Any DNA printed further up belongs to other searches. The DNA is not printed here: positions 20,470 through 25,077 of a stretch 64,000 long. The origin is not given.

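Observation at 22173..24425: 78-bp perfect direct repeat 2.2 kb apart inside the giant pilin gene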

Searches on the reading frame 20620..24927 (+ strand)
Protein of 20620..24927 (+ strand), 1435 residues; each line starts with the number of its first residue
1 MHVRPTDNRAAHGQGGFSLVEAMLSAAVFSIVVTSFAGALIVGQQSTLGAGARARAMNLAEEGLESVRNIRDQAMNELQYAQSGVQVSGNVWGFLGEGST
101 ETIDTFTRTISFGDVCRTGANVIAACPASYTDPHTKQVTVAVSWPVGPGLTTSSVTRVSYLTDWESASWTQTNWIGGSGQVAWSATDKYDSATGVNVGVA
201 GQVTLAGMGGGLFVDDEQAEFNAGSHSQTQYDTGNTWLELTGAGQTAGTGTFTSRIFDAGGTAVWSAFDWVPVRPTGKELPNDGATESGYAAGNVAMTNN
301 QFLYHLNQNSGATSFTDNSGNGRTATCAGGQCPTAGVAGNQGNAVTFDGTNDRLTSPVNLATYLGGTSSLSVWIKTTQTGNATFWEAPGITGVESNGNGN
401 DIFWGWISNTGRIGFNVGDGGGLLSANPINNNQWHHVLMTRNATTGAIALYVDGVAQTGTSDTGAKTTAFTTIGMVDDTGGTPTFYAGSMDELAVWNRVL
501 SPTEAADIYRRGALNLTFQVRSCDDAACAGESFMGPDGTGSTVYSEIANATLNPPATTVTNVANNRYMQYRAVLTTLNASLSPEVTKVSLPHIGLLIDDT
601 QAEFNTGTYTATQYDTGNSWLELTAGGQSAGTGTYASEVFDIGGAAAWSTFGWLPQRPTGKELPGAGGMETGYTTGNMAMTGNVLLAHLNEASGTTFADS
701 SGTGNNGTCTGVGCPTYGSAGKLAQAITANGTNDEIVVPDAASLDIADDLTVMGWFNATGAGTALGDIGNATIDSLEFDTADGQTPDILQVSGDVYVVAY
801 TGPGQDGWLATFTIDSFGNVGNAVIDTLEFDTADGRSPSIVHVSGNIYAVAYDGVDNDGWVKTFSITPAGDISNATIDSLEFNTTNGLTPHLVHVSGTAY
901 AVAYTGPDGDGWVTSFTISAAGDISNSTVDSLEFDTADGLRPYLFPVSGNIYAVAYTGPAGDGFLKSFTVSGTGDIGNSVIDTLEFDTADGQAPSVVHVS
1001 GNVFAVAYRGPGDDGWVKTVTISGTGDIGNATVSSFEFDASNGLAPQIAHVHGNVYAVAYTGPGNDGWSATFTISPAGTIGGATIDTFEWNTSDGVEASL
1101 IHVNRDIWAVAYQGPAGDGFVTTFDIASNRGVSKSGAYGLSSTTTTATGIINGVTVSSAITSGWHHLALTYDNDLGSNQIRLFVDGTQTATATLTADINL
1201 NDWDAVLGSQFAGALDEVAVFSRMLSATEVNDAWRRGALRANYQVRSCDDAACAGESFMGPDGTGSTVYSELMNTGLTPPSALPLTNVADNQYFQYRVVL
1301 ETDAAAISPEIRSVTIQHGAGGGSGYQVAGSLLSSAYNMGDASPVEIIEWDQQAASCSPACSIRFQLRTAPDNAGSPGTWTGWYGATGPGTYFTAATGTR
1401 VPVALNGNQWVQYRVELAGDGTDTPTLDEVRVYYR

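Call 7: search_protein_families(library=pfam, proteins=[window:20620-24927:+], max_evalue=0.01)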
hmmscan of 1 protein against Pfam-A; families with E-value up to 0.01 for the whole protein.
window:20620-24927:+ (1435 aa): 5 families
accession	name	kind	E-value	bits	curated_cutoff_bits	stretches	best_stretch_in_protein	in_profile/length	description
PF13385.13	Laminin_G_3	-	1.3e-28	100.5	27.6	2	348-504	1-149/151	Concanavalin A-like lectin/glucanases superfamily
PF02210.31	Laminin_G_2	-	3.1e-05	24.9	22.9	1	415-468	34-87/126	Laminin G domain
PF00354.24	Pentaxin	-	3.2e-05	24.1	25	1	406-515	58-173/194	Pentaxin family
PF07963.17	N_methyl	-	0.0012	18.8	21.2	1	14-34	4-24/27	Prokaryotic N-terminal methylation motif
PF00054.30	Laminin_G_1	-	0.0068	17.1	24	0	425-467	46-87/131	Laminin G domain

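Call 8: search_protein_families(library=ncbifam, proteins=[window:20620-24927:+], max_evalue=0.01)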
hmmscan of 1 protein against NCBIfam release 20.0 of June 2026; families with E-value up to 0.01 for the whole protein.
window:20620-24927:+ (1435 aa): 1 family
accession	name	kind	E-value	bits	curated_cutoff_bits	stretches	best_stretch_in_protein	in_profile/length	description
TIGR02523.1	type_IV_pilV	equivalog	0.0085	16.6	52.2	0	14-85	1-72/139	type IV pilus modification protein PilV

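Call 12: find_homologous_proteins(query=window:20620-24927:+, max_evalue=0.00001)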
Query window:20620-24927:+ (1435 aa): 114 proteins with E <= 0.00001 among 8000 candidates.
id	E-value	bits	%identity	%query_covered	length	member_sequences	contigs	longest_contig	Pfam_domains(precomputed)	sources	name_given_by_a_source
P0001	0.0e+0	3220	100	100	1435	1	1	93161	PF13385.14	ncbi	-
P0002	0.0e+0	1136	41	60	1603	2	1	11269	PF13385.14,PF17829.8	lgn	-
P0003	0.0e+0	1122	52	26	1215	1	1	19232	PF07953.21,PF00354.25,PF13385.14,PF02210.32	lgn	-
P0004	0.0e+0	1112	55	40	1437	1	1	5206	PF22925.4,PF13385.14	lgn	-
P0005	0.0e+0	1054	56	27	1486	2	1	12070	PF13385.14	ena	-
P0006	2.1e-286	972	63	22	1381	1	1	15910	PF13385.14,PF02210.32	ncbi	-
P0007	1.6e-285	969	61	22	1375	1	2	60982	PF00354.25,PF13385.14,PF02210.32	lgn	-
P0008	5.5e-276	937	63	21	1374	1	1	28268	PF13385.14,PF02210.32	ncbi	-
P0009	8.0e-267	907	44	25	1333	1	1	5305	-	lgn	-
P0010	1.0e-238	814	47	25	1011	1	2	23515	-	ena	-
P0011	1.7e-234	800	73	15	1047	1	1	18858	PF13385.14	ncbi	-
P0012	4.2e-203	696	52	27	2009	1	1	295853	PF00354.25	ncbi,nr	ncbi:MAG: hypothetical protein GF349_03555 [Candidatus Magasanikbacteria bacterium]|nr:hypothetical 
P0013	1.0e-167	579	46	26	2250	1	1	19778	PF07953.21,PF00354.25,PF13385.14,PF10102.15,PF02210.32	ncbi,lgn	-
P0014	8.1e-160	552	45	26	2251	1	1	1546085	PF07953.21,PF13385.14,PF10102.15,PF02210.32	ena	-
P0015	2.8e-146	508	51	31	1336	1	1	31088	PF07963.18,PF13385.14,PF09826.16,PF08309.18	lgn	-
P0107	1.0e-10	58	25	13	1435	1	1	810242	PF07953.21,PF00354.25,PF13385.14,PF02973.23,PF02210.32,PF00054.31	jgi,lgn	-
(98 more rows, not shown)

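Call 16: find_encoding_contigs(protein=P0001, flank=1000, max_places=3)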
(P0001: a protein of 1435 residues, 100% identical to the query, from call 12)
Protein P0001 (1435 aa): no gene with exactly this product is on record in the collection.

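Call 17: find_encoding_contigs(protein=P0004, flank=3000, max_places=3)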
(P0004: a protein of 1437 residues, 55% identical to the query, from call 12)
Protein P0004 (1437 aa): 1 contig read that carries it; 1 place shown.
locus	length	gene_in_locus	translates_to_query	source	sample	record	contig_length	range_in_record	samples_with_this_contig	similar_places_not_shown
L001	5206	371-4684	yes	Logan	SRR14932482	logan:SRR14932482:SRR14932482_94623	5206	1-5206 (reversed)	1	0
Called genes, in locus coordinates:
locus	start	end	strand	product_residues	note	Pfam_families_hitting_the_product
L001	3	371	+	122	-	?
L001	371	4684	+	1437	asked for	PF13385:Laminin_G_3, PF22925:TS_C (faint), PF13385:Laminin_G_3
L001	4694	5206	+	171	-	?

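Call 18: find_encoding_contigs(protein=P0005, flank=2000, max_places=2)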
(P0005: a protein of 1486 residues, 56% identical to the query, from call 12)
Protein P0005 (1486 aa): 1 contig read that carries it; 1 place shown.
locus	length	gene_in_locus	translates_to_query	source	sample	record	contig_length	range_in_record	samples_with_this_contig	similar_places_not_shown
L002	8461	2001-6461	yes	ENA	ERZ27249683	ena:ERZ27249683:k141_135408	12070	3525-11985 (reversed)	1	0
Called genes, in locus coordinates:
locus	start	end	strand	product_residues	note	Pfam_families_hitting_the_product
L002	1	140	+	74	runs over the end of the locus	?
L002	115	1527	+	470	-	PF00482:T2SSF, PF08239:SH3_3 (weak)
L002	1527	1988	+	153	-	-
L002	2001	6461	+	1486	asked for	PF13385:Laminin_G_3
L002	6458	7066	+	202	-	-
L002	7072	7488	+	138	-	-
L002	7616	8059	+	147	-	-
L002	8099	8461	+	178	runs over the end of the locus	-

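Call 19: find_encoding_contigs(protein=P0002, flank=2000, max_places=2)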
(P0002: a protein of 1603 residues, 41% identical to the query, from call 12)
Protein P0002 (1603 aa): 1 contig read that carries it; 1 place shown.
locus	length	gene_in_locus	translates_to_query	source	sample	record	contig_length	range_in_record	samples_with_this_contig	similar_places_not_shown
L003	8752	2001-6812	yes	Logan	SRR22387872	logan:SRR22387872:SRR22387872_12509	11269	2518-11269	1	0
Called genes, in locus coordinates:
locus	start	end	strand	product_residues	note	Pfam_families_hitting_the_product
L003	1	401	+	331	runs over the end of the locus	PF00437:T2SSE, PF25199:nSTAND_NTPase5 (faint)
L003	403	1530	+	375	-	PF00482:T2SSF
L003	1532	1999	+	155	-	PF07963:N_methyl (weak)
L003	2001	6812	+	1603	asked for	PF13385:Laminin_G_3, PF17829:GH115_C, PF13385:Laminin_G_3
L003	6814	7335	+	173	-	PF07963:N_methyl (weak)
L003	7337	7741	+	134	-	-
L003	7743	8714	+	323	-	-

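Call 20: find_encoding_contigs(protein=P0014, flank=2000, max_places=2)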
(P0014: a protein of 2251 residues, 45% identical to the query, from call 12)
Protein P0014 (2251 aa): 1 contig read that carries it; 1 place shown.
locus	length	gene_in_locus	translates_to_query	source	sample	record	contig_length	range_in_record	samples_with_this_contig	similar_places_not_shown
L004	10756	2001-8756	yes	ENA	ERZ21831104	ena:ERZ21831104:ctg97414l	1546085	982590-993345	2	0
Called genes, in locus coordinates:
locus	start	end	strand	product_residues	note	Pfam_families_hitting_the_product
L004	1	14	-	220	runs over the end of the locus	PF13483:Lactamase_B_3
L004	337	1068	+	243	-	-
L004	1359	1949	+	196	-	-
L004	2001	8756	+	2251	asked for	PF07953:Toxin_R_bind_N (faint), PF13385:Laminin_G_3, PF02210:Laminin_G_2 (faint), PF10102:DUF2341, PF13385:Laminin_G_3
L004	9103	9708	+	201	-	-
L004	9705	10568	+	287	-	PF01116:F_bP_aldolase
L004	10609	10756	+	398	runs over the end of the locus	-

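Call 21: find_encoding_contigs(protein=P0013, flank=2000, max_places=2)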
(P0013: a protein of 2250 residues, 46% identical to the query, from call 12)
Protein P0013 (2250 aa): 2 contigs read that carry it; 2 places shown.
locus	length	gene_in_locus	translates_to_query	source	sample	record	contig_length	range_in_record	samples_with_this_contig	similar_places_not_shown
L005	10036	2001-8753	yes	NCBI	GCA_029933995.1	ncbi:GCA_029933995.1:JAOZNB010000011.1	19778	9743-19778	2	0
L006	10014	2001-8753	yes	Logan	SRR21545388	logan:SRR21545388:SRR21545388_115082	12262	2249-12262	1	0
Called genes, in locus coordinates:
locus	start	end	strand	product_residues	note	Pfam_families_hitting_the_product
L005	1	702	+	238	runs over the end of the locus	-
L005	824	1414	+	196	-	-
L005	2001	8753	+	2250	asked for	PF13385:Laminin_G_3, PF00354:Pentaxin (faint), PF02210:Laminin_G_2 (faint), PF10102:DUF2341, PF07953:Toxin_R_bind_N (weak), PF13385:Laminin_G_3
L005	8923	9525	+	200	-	-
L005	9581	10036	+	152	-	?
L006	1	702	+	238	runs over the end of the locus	-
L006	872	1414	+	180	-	-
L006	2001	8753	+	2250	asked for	PF13385:Laminin_G_3, PF00354:Pentaxin (faint), PF02210:Laminin_G_2 (faint), PF10102:DUF2341, PF07953:Toxin_R_bind_N (weak), PF13385:Laminin_G_3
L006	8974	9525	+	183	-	-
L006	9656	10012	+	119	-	?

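Call 25: find_related_loci(query=A1, collection=genome_contigs, flank=6000)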
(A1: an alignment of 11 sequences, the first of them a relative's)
Query A1 (1435 aa) in genome_contigs; peptide patterns used: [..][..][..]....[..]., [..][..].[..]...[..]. (x = any residue, [..] = any of these).
142 stretches matched a pattern; 85 encode a relative of the query (tblastn E <= 1e-3); the best 80 are kept; 79 distinct loci.
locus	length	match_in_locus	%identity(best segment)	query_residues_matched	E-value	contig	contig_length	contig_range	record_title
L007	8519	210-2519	43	221-1316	0e+0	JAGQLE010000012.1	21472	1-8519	MAG: Candidatus Berkelbacteria bacterium isolate HKST-UBA08 2012-05-30_1_(paired)_contig_97755, whole genome shotgun seq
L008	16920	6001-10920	43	9-1434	1e-166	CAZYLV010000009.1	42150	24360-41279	MAG TPA_asm: uncultured Gammaproteobacteria bacterium isolate SRP323723_co1_106 genome assembly, contig: NODE_734_length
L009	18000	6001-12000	52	16-1435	6e-122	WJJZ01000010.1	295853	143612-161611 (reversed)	MAG: Candidatus Magasanikiibacteriota bacterium isolate Bin_289 k141_1557126, whole genome shotgun sequence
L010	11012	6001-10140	63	1-1435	2e-119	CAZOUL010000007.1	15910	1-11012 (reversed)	MAG TPA_asm: uncultured Candidatus Saccharibacteria bacterium isolate SRP193661_co1_50 genome assembly, contig: NODE_379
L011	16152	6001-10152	63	7-1435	3e-114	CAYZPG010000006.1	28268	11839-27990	MAG TPA_asm: uncultured Candidatus Saccharibacteria bacterium isolate SRP173033_co2_60 genome assembly, contig: NODE_555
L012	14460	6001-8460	38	212-1318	2e-101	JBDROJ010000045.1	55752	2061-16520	MAG: bacterium isolate MEGAHIT-group-1.947 k141_7938557, whole genome shotgun sequence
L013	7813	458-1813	58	272-1435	1e-97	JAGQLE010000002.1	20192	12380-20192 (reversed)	MAG: Candidatus Berkelbacteria bacterium isolate HKST-UBA08 2012-05-30_1_(paired)_contig_30896, whole genome shotgun seq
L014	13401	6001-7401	47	221-1388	3e-95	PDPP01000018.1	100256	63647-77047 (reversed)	MAG: Candidatus Moraniibacteriota bacterium isolate DOLZORAL124_35_17 DolZOral124_scaffold_149, whole genome shotgun seq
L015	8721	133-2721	56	213-1435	1e-93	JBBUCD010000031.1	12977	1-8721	MAG: Patescibacteria group bacterium isolate H41-bin162 H41_bin162_000000000031, whole genome shotgun sequence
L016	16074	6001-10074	43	218-1318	5e-89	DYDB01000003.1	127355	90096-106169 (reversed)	MAG TPA_asm: Micavibrio sp. isolate IMS_BF-2 NODE_7_length_127361_cov_45.8746, whole genome shotgun sequence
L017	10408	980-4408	73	1-1435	8e-88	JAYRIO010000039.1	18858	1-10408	MAG: Patescibacteria group bacterium isolate SZ_szas25bin.55 k141_484879, whole genome shotgun sequence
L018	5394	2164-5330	37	213-1316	2e-75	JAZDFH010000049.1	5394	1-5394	MAG: bacterium isolate MEGAHIT-group-0.198 k141_3599786, whole genome shotgun sequence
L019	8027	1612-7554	38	246-1321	1e-70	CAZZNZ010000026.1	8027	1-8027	MAG TPA_asm: uncultured Gammaproteobacteria bacterium isolate SRP192515_co1_29 genome assembly, contig: NODE_9201_length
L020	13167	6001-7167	39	213-1339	4e-70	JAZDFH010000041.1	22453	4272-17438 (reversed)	MAG: bacterium isolate MEGAHIT-group-0.198 k141_5676222, whole genome shotgun sequence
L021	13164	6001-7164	41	212-1316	1e-69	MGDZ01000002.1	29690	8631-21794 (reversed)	MAG: Candidatus Uhrbacteria bacterium RIFCSPHIGHO2_02_FULL_57_19 rifcsphigho2_02_scaffold_10477, whole genome shotgun se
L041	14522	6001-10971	30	173-1435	3e-52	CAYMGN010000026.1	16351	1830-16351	MAG TPA_asm: uncultured Candidatus Peribacteria bacterium isolate SRP141376_co3_228 genome assembly, contig: NODE_9715_l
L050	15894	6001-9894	40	14-1435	1e-47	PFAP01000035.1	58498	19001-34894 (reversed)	MAG: Candidatus Falkowbacteria bacterium CG10_big_fil_rev_8_21_14_0_10_39_11 CG10_8_21_14_0.10_scaffold_369_c, whole gen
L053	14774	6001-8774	50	9-1435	2e-43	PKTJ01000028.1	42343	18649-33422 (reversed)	MAG: Candidatus Parcubacteria bacterium isolate BM521 sc_2000, whole genome shotgun sequence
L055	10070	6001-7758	64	14-1435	6e-41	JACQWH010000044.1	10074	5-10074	MAG: Candidatus Uhrbacteria bacterium isolate NC_groundwater_1484_Ag_S-0.65um_49_37 S_p65_S5_coassembly_k141_2578614, wh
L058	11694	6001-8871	58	51-1435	1e-37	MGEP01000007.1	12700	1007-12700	MAG: Candidatus Uhrbacteria bacterium RIFCSPLOWO2_02_FULL_48_12 rifcsplowo2_02_scaffold_12343, whole genome shotgun sequ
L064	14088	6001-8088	41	14-1435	4e-35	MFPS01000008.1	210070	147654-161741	MAG: Candidatus Magasanikbacteria bacterium RIFCSPHIGHO2_01_FULL_33_34 rifcsphigho2_01_scaffold_52, whole genome shotgun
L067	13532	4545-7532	37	14-1435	7e-38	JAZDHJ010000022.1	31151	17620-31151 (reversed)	MAG: Candidatus Uhrbacteria bacterium isolate MEGAHIT-group-0.317 k141_7662367, whole genome shotgun sequence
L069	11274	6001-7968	37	16-1435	3e-32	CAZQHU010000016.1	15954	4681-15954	MAG TPA_asm: uncultured Gammaproteobacteria bacterium isolate binchicken_co27_283 genome assembly, contig: NODE_6465_len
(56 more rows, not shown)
